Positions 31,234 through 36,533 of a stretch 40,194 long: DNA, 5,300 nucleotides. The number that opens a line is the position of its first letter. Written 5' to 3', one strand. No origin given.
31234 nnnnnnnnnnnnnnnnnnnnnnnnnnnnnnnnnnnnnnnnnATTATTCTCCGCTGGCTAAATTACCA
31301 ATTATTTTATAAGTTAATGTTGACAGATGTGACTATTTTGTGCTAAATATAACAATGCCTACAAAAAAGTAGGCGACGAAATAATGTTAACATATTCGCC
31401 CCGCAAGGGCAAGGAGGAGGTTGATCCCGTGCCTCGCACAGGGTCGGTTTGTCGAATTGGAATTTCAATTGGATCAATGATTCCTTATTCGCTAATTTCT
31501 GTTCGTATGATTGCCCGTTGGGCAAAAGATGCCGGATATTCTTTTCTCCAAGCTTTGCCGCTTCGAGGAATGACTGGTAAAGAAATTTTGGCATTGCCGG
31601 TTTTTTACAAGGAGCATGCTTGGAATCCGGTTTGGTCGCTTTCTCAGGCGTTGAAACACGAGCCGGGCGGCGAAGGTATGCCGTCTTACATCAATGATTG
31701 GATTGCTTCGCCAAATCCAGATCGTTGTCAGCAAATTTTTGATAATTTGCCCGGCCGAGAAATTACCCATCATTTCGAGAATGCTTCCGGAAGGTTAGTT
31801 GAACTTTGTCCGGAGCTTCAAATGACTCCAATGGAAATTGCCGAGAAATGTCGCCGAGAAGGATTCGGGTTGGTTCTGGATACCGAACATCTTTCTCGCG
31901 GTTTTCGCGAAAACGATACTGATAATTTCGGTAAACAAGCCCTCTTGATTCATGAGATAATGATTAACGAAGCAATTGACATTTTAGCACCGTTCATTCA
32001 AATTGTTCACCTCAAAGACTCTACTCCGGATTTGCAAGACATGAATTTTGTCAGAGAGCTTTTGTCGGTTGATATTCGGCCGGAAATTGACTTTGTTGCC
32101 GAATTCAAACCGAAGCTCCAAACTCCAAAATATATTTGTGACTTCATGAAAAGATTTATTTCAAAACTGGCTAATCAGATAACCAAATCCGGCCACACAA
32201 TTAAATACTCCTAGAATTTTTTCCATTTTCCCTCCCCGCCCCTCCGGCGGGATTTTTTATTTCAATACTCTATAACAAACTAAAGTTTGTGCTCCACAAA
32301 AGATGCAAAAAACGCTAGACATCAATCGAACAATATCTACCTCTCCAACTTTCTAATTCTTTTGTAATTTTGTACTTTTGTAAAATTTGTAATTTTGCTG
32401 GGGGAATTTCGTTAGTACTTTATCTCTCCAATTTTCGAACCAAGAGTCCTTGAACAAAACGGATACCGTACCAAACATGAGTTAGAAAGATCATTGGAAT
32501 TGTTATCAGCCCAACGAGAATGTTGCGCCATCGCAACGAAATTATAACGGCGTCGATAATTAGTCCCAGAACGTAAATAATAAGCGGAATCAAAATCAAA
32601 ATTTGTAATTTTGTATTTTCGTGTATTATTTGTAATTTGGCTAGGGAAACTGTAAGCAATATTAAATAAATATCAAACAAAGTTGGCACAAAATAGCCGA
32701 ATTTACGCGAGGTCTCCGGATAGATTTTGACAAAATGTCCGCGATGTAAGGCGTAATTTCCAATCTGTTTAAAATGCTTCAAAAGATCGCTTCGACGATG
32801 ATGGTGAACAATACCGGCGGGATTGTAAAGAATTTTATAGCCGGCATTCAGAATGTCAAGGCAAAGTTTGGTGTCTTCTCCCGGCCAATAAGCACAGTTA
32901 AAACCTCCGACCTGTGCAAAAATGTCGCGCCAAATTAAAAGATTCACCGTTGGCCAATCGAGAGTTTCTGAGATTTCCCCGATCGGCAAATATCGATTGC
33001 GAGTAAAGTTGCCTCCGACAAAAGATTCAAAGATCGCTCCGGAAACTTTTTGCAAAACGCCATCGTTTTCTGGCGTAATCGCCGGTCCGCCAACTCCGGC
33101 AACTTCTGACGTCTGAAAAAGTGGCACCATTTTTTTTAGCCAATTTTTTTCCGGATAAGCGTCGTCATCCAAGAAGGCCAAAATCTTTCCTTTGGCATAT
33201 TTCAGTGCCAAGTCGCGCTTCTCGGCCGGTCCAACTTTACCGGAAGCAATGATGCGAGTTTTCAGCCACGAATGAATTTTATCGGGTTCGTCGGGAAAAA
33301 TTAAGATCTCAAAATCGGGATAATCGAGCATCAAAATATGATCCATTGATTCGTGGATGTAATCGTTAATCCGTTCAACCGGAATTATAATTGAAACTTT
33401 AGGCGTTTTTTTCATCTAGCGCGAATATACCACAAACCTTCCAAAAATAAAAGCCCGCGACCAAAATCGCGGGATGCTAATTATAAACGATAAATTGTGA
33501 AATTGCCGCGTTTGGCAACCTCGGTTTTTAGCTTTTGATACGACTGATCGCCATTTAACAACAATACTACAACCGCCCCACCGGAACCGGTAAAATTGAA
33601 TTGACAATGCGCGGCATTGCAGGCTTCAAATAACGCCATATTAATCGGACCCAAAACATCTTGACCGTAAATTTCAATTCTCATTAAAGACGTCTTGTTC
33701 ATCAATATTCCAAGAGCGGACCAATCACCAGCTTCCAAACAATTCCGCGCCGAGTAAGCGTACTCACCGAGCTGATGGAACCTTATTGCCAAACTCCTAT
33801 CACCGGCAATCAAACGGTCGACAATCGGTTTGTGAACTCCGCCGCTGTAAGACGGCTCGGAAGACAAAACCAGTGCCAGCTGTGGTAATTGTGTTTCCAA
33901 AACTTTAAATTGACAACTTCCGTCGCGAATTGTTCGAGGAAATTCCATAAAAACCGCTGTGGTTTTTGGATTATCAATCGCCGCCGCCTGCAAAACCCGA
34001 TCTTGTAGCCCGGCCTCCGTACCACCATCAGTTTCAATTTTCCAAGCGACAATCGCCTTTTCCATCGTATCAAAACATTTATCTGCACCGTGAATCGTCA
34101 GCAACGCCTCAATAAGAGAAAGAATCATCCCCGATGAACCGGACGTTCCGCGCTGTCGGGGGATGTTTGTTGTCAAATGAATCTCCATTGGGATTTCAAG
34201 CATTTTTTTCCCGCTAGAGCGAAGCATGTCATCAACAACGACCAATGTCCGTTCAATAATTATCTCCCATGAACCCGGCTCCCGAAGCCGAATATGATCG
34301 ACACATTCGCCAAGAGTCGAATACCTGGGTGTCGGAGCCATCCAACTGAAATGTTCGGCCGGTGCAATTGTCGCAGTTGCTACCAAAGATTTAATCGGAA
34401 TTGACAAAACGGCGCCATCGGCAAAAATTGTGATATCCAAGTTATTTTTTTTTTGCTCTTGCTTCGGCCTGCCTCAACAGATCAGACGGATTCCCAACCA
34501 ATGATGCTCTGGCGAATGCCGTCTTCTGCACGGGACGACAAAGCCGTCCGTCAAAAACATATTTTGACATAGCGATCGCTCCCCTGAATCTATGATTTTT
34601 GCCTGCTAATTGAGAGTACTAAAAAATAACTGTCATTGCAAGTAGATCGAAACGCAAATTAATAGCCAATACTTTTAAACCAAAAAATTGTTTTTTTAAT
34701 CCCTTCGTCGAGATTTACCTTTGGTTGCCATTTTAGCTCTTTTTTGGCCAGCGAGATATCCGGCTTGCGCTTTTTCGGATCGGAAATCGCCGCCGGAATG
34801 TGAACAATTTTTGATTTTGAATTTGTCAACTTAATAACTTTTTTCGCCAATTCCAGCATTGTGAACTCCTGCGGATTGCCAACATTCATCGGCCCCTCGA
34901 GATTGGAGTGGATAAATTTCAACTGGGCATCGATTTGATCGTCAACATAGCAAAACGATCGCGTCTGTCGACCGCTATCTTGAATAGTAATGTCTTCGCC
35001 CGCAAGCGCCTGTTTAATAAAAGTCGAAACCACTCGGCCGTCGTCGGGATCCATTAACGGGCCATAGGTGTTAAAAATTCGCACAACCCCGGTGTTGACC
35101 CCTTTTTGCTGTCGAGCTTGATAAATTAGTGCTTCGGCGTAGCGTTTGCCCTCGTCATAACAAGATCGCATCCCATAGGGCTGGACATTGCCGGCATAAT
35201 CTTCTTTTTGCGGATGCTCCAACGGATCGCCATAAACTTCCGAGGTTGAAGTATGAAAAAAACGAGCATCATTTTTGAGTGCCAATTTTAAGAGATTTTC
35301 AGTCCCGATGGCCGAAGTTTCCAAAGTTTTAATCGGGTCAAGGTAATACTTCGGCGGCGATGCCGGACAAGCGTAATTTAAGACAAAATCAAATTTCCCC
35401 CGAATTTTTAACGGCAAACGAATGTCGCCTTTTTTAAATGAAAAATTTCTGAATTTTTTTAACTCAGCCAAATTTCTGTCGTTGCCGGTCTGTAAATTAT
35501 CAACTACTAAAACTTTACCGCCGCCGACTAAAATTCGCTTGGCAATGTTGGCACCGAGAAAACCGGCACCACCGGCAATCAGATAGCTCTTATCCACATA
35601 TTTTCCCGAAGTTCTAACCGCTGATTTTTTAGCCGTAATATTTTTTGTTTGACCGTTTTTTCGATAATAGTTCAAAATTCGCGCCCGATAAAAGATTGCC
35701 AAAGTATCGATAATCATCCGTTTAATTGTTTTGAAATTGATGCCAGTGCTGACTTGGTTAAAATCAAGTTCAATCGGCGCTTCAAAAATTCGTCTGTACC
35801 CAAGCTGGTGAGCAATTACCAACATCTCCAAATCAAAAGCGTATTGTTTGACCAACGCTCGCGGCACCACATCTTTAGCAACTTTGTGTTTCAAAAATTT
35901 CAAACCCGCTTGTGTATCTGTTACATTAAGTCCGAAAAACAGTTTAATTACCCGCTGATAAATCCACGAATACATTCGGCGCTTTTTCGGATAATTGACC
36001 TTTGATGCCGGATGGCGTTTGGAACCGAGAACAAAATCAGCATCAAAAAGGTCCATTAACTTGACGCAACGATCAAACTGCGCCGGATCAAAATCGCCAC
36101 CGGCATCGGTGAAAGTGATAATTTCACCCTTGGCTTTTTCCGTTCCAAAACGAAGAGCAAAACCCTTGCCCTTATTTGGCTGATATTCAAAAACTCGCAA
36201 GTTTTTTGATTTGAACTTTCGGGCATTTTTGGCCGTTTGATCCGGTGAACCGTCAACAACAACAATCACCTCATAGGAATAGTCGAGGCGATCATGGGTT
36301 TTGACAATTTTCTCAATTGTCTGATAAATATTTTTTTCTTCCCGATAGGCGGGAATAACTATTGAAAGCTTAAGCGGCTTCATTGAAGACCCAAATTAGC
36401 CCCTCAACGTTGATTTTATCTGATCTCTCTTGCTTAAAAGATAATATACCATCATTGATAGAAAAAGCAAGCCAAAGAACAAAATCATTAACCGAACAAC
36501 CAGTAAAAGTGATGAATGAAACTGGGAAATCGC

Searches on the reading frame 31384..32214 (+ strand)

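Call 7: search_protein_families(library=pfam, proteins=[window:31384-32214:+], max_evalue=0.001)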
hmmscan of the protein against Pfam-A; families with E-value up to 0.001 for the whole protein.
window:31384-32214:+ (276 aa): 0 families

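Call 50: search_protein_families(library=pfam, proteins=[window:31384-32214:+], max_evalue=0.1)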
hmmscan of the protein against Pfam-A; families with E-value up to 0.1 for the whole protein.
window:31384-32214:+ (276 aa): 1 family
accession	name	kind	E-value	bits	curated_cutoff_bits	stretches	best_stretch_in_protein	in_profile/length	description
PF01261.30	AP_endonuc_2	-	0.0028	17.8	31.1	1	125-220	118-195/249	Xylose isomerase-like TIM barrel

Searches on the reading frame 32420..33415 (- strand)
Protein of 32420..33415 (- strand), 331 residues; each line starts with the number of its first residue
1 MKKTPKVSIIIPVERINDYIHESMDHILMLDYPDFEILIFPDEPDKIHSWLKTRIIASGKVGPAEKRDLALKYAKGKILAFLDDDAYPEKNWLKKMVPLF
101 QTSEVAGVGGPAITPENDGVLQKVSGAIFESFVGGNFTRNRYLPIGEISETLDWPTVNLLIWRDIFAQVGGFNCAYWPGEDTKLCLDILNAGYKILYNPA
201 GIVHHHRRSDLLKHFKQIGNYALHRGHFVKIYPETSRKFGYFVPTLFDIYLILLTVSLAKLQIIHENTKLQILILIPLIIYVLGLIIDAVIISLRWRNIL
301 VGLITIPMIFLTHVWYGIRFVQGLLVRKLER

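Call 7: search_protein_families(library=pfam, proteins=[window:32420-33415:-], max_evalue=0.001)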
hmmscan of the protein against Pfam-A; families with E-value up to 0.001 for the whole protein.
window:32420-33415:- (331 aa): 3 families
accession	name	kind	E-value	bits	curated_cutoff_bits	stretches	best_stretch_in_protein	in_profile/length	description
PF00535.33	Glycos_transf_2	-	2.2e-14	54.2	23.3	1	8-126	1-129/168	Glycosyl transferase family 2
PF13641.12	Glyco_tranf_2_3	-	1.4e-11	45.3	27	1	5-217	1-223/230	Glycosyltransferase like family 2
PF13632.12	Glyco_trans_2_3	-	2e-09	38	27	1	80-283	3-194/198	Glycosyl transferase family group 2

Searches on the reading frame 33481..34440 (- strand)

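Call 7: search_protein_families(library=pfam, proteins=[window:33481-34440:-], max_evalue=0.001)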
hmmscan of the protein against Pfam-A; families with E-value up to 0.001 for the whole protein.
window:33481-34440:- (319 aa): 1 family
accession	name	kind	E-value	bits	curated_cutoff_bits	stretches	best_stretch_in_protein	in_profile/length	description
PF00288.32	GHMP_kinases_N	-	4.4e-07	30.5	22.3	1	74-147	12-79/87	GHMP kinases N terminal domain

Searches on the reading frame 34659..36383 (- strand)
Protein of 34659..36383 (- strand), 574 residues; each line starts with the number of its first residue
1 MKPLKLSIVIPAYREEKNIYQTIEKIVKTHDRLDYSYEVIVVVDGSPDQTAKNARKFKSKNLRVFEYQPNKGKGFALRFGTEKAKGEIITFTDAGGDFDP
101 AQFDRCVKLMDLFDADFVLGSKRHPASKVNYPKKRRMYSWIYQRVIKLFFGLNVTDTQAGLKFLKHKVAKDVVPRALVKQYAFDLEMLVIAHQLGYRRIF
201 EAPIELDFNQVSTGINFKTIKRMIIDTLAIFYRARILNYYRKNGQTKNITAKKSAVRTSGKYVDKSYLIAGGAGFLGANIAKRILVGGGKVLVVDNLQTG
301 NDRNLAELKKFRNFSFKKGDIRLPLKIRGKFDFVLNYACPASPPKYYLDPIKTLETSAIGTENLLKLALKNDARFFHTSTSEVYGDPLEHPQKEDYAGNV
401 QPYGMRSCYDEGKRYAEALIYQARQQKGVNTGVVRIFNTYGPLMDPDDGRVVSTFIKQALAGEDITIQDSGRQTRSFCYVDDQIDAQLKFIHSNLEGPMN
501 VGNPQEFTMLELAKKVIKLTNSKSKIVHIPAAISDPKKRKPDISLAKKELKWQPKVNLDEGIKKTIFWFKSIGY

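Call 7: search_protein_families(library=pfam, proteins=[window:34659-36383:-], max_evalue=0.001)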
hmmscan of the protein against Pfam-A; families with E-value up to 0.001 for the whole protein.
window:34659-36383:- (574 aa): 8 families
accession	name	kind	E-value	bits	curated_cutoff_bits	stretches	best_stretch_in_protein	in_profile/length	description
PF01370.27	Epimerase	-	1.4e-43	149.5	20.9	1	268-501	2-239/240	NAD dependent epimerase/dehydratase family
PF16363.11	GDP_Man_Dehyd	-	4.9e-42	145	27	1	268-565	1-332/332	GDP-mannose 4,6 dehydratase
PF00535.33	Glycos_transf_2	-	2.1e-23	83.6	23.3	1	7-171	1-166/168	Glycosyl transferase family 2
PF10111.15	Glyco_tranf_2_2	-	4.3e-10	40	27.3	1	7-110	1-106/276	Glycosyltransferase like family 2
PF01073.25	3Beta_HSD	-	5.7e-09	35.8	22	1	268-481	1-219/280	3-beta hydroxysteroid dehydrogenase/isomerase family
PF07993.18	NAD_binding_4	-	5.3e-07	29.5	20.1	1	354-451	109-216/258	Male sterility protein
PF02719.21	Polysacc_synt_2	-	1.6e-06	28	20.2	1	410-526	139-253/293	Polysaccharide biosynthesis protein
PF13641.12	Glyco_tranf_2_3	-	7.9e-05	23.2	27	1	6-95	3-96/230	Glycosyltransferase like family 2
